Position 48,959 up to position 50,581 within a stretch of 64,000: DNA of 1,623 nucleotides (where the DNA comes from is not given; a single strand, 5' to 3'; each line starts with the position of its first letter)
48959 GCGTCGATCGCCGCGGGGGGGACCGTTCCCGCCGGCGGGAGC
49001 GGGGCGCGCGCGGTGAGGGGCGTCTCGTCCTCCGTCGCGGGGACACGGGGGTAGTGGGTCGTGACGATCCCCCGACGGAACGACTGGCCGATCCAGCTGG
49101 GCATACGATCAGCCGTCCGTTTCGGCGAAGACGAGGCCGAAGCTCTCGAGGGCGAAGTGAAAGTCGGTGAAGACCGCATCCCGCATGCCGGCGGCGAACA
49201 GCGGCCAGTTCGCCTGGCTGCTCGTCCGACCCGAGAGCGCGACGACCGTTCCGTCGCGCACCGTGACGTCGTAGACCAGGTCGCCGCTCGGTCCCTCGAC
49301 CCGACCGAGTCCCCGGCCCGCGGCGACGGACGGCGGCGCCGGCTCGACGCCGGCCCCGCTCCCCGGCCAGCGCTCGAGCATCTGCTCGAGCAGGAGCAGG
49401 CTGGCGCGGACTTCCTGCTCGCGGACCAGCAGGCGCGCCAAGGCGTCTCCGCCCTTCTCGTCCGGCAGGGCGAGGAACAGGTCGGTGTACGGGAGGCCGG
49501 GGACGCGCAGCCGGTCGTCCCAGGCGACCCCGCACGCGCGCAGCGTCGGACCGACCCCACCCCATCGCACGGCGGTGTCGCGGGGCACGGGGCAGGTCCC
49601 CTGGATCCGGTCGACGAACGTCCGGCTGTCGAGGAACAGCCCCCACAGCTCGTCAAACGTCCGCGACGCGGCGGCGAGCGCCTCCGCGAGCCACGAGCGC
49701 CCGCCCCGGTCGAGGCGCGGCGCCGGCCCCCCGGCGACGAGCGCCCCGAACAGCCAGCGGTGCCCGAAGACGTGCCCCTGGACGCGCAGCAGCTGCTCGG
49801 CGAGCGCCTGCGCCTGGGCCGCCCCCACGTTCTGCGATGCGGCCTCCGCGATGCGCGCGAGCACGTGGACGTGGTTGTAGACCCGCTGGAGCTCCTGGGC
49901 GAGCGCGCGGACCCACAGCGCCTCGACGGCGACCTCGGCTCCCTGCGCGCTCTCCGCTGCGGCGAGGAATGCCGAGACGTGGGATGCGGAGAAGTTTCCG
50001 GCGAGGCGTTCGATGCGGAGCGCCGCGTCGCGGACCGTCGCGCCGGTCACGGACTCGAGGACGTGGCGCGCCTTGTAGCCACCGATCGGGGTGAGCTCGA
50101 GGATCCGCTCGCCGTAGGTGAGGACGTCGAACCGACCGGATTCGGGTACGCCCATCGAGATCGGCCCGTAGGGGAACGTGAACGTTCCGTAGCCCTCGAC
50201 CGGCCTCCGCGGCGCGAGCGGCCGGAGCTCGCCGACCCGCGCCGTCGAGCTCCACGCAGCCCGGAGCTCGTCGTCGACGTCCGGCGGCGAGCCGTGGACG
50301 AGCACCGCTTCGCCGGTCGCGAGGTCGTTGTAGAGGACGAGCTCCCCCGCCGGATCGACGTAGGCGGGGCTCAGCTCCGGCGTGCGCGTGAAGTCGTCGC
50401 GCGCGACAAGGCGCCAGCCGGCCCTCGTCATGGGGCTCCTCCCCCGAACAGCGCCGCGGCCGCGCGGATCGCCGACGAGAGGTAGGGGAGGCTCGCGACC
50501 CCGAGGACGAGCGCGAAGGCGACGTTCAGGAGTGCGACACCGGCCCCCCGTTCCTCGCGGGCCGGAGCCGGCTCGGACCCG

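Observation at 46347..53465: Six-gene complex-I / group-4-hydrogenase-like operon whose catalytic subunit has lost every NiFe ligand (Ehr-type complex)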

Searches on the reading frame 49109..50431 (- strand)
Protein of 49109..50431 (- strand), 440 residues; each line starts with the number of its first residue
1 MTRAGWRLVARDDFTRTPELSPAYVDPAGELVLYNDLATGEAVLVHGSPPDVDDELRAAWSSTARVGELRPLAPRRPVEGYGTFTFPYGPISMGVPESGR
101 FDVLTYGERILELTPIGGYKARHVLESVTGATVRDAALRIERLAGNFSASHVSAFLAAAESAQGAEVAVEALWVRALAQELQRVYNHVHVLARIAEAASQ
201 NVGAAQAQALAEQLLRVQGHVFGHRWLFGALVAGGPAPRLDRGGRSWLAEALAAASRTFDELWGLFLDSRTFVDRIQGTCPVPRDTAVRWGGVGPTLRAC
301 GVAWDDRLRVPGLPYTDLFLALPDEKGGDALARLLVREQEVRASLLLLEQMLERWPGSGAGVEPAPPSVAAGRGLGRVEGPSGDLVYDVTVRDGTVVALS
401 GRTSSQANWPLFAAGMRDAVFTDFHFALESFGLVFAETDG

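Call 3: search_protein_families(library=pfam, proteins=[window:49109-50431:-])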
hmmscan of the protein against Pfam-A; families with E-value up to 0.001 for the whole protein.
window:49109-50431:- (440 aa): 1 family
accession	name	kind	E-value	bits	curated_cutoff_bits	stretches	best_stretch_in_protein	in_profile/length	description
PF00346.24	Complex1_49kDa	-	1.3e-26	93.8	24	1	212-357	16-161/271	Respiratory-chain NADH dehydrogenase, 49 Kd subunit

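Call 4: search_protein_families(library=ncbifam, proteins=[window:49109-50431:-])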
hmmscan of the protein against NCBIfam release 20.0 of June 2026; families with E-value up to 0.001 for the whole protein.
window:49109-50431:- (440 aa): 8 families
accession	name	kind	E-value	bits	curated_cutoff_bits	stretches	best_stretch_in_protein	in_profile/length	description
NF004739.1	PRK06075.1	equivalog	3.9e-33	114.8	360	1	89-356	6-273/384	NADH-quinone oxidoreductase subunit D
TIGR01962.1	NuoD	equivalog_domain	1.3e-24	86.8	459.35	1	107-356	26-275/386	NADH dehydrogenase (quinone) subunit D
NF009808.0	PRK13292.1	equivalog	4.3e-23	81.1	1156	1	100-357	424-681/791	NADH-quinone oxidoreductase subunit B/C/D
NF040602.1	F420_dehyd_FpoD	exception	2.3e-20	73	600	1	89-385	13-316/372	F420H2 dehydrogenase subunit FpoD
NF008974.0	PRK12322.1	equivalog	6.5e-20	71.4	522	1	106-390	29-315/366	NADH-quinone oxidoreductase subunit D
NF005649.0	PRK07415.1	equivalog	3.9e-18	65.7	583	1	103-358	30-286/394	NAD(P)H-quinone oxidoreductase subunit H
NF008728.0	PRK11742.1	equivalog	7.7e-18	64.2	840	1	107-357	238-488/598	NADH-quinone oxidoreductase subunit C/D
NF007778.0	PRK10467.1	equivalog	0.00091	17.6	969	0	122-190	39-107/567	hydrogenase 2 large subunit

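Call 10: find_homologous_proteins(query=window:49109-50431:-)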
Query window:49109-50431:- (440 aa): 218 proteins with E <= 0.001 among 8000 candidates; the best 120 are listed.
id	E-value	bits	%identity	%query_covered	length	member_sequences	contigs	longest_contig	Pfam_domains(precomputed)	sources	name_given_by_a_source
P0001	9.9e-290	979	100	100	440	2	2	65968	PF00346.25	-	-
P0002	4.7e-194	663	71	100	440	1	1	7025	PF00346.25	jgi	jgi:Ni,Fe-hydrogenase III large subunit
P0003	1.4e-193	662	70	100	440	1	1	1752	PF00346.25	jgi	jgi:Ni,Fe-hydrogenase III large subunit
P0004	9.8e-193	659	71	100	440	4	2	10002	PF00346.25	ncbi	-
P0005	2.1e-189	648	69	100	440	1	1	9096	PF00346.25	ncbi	-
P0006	1.1e-188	646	69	100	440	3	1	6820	PF00346.25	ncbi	-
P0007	6.2e-188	643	68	100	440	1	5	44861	PF00346.25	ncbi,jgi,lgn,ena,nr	ncbi:MAG TPA: hypothetical protein VML53_03280 [Thermoplasmata archaeon]|nr:hypothetical protein [Th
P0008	1.5e-187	642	70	97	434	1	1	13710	PF00346.25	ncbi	-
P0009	1.9e-187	642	69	100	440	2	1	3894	PF00346.25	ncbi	-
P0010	2.6e-187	641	69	98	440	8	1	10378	PF00346.25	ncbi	-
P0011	2.9e-187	641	69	100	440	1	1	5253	PF00346.25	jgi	jgi:Ni,Fe-hydrogenase III large subunit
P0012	4.5e-187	640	68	100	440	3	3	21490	PF00346.25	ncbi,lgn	-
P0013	1.6e-185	635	66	100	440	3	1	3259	PF00346.25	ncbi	-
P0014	2.2e-185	635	69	100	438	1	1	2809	PF00346.25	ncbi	-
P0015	1.3e-183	629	77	84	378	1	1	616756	PF00346.25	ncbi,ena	-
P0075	1.5e-166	573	65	96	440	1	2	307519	PF00346.25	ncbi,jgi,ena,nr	ncbi:MAG TPA: hypothetical protein VMG99_01435 [Thermoplasmata archaeon]|nr:hypothetical protein [Th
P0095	4.9e-162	558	61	95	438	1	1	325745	PF00346.25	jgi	jgi:Ni,Fe-hydrogenase III large subunit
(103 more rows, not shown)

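Call 11: find_encoding_contigs(protein=window:49109-50431:-, flank=10000, max_places=6)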
Protein window:49109-50431:- (440 aa): 3 contigs read that carry it; 3 places shown.
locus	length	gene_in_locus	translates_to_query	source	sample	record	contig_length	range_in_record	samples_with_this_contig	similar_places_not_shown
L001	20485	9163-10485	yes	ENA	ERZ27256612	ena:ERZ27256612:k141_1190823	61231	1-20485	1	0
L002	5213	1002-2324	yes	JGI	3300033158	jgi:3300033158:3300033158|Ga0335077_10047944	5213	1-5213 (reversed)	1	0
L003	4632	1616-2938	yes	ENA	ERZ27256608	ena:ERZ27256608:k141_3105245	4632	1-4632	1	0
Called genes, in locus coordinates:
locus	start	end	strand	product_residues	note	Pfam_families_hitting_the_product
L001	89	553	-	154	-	PF13527:Acetyltransf_9 (weak), PF00583:Acetyltransf_1, PF13673:Acetyltransf_10 (weak), PF13508:Acetyltransf_7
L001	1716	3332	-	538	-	-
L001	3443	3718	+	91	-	-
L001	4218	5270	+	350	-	PF13191:AAA_16 (weak), PF13401:AAA_22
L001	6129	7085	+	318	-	PF00146:NADHdh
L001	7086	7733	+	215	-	-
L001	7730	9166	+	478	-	PF00361:Proton_antipo_M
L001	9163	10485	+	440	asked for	PF00346:Complex1_49kDa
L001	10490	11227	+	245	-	PF01058:Oxidored_q6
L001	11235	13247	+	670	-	PF00361:Proton_antipo_M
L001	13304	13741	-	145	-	PF00582:Usp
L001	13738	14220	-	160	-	-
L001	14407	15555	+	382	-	PF01070:FMN_dh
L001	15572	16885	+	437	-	PF05977:MFS_3, PF07690:MFS_1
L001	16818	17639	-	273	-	PF01255:Prenyltransf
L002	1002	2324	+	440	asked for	PF00346:Complex1_49kDa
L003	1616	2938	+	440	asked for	PF00346:Complex1_49kDa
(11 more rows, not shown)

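Call 14: search_solved_structures(query=window:49109-50431:-, max_evalue=0.001, show_alignments=4)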
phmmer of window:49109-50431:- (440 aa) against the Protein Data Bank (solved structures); distinct sequences matched with E-value up to 0.001: 53.
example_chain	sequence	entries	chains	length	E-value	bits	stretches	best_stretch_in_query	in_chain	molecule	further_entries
6cfw_L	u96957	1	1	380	6.9e-24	87.7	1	85-394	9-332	Membrane-bound hydrogenase subunit alpha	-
7z0s_E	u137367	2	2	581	1e-20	77.2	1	86-431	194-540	Formate hydrogenlyase subunit 5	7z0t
6u8y_L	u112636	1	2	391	6e-18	68.1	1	157-365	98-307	NADH dehydrogenase subunit D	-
2fug_4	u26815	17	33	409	2.8e-17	65.9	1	99-358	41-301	NADH-quinone oxidoreductase chain 4 | NADH-QUINONE OXIDOREDUCTASE SUBUNIT 4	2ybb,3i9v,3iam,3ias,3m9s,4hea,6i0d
6hum_H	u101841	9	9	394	3.8e-17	65.5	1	100-358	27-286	NAD(P)H-quinone oxidoreductase subunit H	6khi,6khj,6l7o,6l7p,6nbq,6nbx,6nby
7eu3_H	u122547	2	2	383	3.9e-15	58.8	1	101-358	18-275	NAD(P)H-quinone oxidoreductase subunit H, chloroplastic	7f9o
8iuf_S2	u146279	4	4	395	1.5e-13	53.6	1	107-352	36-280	NDUFS2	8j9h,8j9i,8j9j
7aqr_D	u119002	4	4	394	1.8e-13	53.3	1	114-358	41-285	NADH dehydrogenase subunit 7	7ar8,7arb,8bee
8bpx_D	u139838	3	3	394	1.8e-13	53.3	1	114-358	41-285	NADH dehydrogenase [ubiquinone] iron-sulfur protein 2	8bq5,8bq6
7ar7_D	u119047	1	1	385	2.4e-13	53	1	135-358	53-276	NADH dehydrogenase [ubiquinone] iron-sulfur protein 2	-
8e73_S2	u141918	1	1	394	3.6e-13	52.3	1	105-358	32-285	NDUS2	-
7wfg_H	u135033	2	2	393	4.1e-13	52.2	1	75-358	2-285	NAD(P)H-quinone oxidoreductase subunit H, chloroplastic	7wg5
7a23_G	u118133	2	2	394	8.6e-13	51.1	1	152-358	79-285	Nad7m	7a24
9f5x_E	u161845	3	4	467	1.1e-12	50.8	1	83-357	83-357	NADH:ubiquinone oxidoreductase 49 kD subunit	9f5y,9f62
6x89_S2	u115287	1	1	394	1.7e-12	50.2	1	130-357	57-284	NDUS2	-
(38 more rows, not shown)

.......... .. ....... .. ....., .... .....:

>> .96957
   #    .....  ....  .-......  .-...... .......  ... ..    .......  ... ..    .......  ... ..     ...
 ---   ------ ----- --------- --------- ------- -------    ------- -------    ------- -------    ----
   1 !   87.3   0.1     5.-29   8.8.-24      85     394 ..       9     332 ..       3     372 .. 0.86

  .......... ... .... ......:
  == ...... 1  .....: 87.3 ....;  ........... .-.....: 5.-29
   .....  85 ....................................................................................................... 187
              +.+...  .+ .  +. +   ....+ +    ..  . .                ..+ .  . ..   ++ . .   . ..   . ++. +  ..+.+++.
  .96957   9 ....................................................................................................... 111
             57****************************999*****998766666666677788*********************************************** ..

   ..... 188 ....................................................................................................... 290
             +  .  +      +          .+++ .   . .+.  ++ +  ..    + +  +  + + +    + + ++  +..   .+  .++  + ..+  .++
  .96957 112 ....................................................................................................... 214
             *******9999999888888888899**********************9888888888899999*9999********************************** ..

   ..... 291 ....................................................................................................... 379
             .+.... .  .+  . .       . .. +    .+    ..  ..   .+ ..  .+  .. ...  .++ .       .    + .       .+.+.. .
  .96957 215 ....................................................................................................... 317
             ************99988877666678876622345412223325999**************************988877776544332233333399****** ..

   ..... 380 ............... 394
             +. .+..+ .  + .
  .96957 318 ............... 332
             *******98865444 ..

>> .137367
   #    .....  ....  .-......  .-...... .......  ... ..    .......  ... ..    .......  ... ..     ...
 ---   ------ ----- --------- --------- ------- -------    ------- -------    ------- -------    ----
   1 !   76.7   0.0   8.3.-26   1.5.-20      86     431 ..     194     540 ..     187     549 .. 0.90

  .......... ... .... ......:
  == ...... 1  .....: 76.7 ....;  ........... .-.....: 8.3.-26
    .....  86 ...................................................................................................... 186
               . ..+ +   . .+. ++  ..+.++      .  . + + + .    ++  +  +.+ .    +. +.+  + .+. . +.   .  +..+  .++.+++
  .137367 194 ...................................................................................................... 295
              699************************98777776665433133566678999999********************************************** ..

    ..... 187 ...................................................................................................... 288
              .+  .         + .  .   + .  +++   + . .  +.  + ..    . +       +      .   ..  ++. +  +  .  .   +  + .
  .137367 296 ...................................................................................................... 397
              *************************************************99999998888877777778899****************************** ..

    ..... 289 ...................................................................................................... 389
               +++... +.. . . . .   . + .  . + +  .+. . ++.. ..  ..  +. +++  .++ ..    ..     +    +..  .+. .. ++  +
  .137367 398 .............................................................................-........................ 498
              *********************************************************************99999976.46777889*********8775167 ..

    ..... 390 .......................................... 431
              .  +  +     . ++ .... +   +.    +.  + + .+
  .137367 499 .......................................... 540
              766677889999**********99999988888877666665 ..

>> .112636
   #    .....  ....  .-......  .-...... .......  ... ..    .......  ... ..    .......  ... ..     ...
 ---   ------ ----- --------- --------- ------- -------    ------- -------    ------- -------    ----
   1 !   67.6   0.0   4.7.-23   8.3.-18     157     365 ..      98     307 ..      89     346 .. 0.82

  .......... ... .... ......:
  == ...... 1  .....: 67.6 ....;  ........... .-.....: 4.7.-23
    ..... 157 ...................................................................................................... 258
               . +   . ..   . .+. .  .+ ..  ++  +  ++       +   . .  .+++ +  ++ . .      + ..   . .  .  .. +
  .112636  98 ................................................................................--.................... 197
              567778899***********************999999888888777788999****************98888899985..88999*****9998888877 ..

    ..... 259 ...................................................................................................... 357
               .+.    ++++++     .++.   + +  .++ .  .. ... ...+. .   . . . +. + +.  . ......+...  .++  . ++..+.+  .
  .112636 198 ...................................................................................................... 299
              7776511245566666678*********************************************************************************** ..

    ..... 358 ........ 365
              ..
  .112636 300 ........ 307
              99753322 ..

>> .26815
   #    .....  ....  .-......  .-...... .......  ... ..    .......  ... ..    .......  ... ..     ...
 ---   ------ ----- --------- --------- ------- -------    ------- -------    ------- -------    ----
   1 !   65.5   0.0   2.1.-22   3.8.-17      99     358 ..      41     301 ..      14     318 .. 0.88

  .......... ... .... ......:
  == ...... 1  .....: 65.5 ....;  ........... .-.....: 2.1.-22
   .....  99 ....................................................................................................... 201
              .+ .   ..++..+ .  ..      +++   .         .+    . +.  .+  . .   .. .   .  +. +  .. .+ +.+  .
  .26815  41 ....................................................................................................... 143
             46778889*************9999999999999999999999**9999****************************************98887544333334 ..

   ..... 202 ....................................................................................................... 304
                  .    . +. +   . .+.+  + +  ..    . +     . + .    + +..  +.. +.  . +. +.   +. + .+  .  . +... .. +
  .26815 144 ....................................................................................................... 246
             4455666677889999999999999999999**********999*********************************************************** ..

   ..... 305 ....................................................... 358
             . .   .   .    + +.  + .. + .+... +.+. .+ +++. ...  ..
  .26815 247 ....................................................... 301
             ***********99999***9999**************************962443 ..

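Call 18: find_encoding_contigs(protein=P0075, flank=10000, max_places=2)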
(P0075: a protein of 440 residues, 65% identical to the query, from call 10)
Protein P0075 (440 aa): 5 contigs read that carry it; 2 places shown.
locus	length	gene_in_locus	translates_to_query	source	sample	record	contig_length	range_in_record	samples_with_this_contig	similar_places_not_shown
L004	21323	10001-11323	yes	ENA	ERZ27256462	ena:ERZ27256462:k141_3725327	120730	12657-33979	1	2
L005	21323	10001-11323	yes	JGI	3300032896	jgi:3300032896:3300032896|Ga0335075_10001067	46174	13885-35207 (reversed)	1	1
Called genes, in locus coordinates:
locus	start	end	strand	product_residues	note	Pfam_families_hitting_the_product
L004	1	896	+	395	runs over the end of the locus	PF01244:Peptidase_M19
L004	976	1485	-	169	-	-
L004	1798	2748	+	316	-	PF13243:SQHop_cyclase_C (faint)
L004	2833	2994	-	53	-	-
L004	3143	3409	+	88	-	-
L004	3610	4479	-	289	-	PF00589:Phage_integrase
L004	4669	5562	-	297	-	PF00005:ABC_tran, PF02463:SMC_N (faint), PF13304:AAA_21 (faint)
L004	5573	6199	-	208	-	-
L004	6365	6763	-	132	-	PF00903:Glyoxalase, PF18029:Glyoxalase_6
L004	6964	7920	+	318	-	PF00146:NADHdh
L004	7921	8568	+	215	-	-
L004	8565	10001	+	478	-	PF00361:Proton_antipo_M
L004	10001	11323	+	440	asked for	PF00346:Complex1_49kDa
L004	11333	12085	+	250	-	PF01058:Oxidored_q6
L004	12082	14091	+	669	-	PF00361:Proton_antipo_M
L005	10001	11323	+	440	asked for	PF00346:Complex1_49kDa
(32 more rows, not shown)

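Call 19: find_encoding_contigs(protein=P0095, flank=10000, max_places=2)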
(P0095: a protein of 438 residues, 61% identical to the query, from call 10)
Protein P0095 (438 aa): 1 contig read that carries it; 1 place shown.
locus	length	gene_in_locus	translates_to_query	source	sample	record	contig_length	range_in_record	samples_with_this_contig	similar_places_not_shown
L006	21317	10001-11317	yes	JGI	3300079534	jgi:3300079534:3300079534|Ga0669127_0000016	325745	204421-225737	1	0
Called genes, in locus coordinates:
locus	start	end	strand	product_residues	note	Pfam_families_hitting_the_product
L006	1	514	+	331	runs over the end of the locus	PF00248:Aldo_ket_red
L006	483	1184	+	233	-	PF00702:Hydrolase, PF12710:HAD, PF13419:HAD_2 (faint), PF08282:Hydrolase_3 (weak)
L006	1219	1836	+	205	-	PF01873:eIF-5_eIF-2B, PF01938:TRAM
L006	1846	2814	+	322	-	PF06550:SPP, PF04258:Peptidase_A22B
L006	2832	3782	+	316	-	PF01916:DS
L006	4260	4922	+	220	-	PF03483:B3_4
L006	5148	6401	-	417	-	PF07690:MFS_1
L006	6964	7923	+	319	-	PF00146:NADHdh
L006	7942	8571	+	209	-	-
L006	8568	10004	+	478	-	PF00361:Proton_antipo_M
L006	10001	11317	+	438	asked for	PF00346:Complex1_49kDa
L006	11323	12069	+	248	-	PF01058:Oxidored_q6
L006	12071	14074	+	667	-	PF00361:Proton_antipo_M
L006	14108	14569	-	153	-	PF00582:Usp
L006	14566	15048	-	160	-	-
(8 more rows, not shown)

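Call 23: search_protein_representatives(protein=window:49109-50431:-)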
Query: 440 residues. Proteins with E-value up to 0.001 (for the whole library): 2683; up to 1e-10: 1026; up to 1e-30: 144. The best 150 are listed.
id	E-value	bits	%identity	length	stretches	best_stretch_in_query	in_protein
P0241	5.4e-135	467.1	52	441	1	1-439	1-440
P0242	3.6e-87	309.5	44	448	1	77-439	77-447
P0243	3.8e-87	309.4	62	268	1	171-417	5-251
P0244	3.3e-61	223.9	38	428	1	75-439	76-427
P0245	1.1e-58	215.6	42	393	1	78-437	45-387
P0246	6.7e-57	209.7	39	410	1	78-437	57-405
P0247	3.1e-52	194.3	43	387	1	81-437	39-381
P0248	1.4e-51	192.2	37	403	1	76-437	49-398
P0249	2.4e-51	191.4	33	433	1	39-437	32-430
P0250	3.6e-51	190.8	37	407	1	62-437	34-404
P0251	5.4e-51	190.2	35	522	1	56-439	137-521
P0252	1.4e-50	188.9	37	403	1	69-439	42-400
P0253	6.4e-50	186.7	37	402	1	80-437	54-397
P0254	9.7e-50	186.1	38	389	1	75-437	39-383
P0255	1.1e-49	186.0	36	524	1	73-440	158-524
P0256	1.7e-49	185.3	37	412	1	80-438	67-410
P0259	1.1e-48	182.7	37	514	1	73-439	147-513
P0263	1.1e-46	176.1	38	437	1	52-437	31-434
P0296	2.0e-39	152.1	31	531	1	55-439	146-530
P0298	4.9e-39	150.8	34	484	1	77-436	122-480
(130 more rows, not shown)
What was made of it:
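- Closest known: Ehr. Different: It belongs to a distinct Thermoplasmata clade: it collapses to about 3 clusters at 50% identity and is at most 44% identical to anything outside (call 23).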

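Call 46: find_encoding_contigs(protein=P0241, flank=10000, max_places=2)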
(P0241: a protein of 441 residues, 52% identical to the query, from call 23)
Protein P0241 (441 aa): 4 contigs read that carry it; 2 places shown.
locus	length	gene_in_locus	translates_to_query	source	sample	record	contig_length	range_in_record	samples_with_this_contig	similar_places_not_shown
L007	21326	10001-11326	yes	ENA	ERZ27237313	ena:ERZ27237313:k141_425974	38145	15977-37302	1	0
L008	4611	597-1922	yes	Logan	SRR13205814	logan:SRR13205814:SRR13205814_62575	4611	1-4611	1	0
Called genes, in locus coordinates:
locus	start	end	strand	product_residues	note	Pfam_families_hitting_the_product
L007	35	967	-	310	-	PF01112:Asparaginase_2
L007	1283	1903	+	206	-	-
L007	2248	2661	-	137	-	-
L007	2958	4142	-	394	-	PF04412:AcnX, PF28403:AcnX_2nd, PF28406:AcnX_3rd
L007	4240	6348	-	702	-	PF03030:H_PPase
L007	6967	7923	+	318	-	PF00146:NADHdh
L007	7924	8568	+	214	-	-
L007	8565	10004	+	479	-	PF00361:Proton_antipo_M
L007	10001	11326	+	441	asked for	PF00346:Complex1_49kDa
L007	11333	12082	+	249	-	PF01058:Oxidored_q6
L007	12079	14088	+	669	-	PF00361:Proton_antipo_M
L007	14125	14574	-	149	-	PF00582:Usp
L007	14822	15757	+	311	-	-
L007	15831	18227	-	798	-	PF09137:Glucodextran_N, PF00723:Glyco_hydro_15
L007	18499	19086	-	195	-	PF09999:DUF2240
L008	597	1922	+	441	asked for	PF00346:Complex1_49kDa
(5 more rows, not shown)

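Call 47: find_encoding_contigs(protein=P0242, flank=10000, max_places=2)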
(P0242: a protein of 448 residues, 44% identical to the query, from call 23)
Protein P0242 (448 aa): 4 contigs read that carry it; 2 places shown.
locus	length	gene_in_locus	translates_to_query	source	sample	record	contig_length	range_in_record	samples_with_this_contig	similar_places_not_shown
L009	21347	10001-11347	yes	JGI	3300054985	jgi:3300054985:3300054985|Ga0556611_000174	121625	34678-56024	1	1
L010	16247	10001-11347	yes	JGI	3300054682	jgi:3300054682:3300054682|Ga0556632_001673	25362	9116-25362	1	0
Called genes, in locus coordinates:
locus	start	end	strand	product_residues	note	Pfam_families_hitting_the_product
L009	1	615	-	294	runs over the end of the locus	PF13793:Pribosyltran_N, PF00156:Pribosyltran, PF14572:Pribosyl_synth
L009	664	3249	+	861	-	PF17900:Peptidase_M1_N, PF01433:Peptidase_M1, PF13646:HEAT_2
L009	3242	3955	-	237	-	-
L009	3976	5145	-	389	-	PF02515:CoA_transf_3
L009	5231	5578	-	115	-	PF00085:Thioredoxin, PF13098:Thioredoxin_2 (weak)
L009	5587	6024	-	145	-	PF01951:Archease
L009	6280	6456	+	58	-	-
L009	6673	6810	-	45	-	-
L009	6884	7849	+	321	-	PF00146:NADHdh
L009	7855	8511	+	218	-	-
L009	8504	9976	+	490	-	PF00361:Proton_antipo_M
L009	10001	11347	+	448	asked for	PF00374:NiFeSe_Hases, PF00346:Complex1_49kDa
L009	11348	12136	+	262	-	PF01058:Oxidored_q6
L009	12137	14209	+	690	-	PF00361:Proton_antipo_M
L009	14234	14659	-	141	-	PF00582:Usp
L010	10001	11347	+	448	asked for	PF00374:NiFeSe_Hases, PF00346:Complex1_49kDa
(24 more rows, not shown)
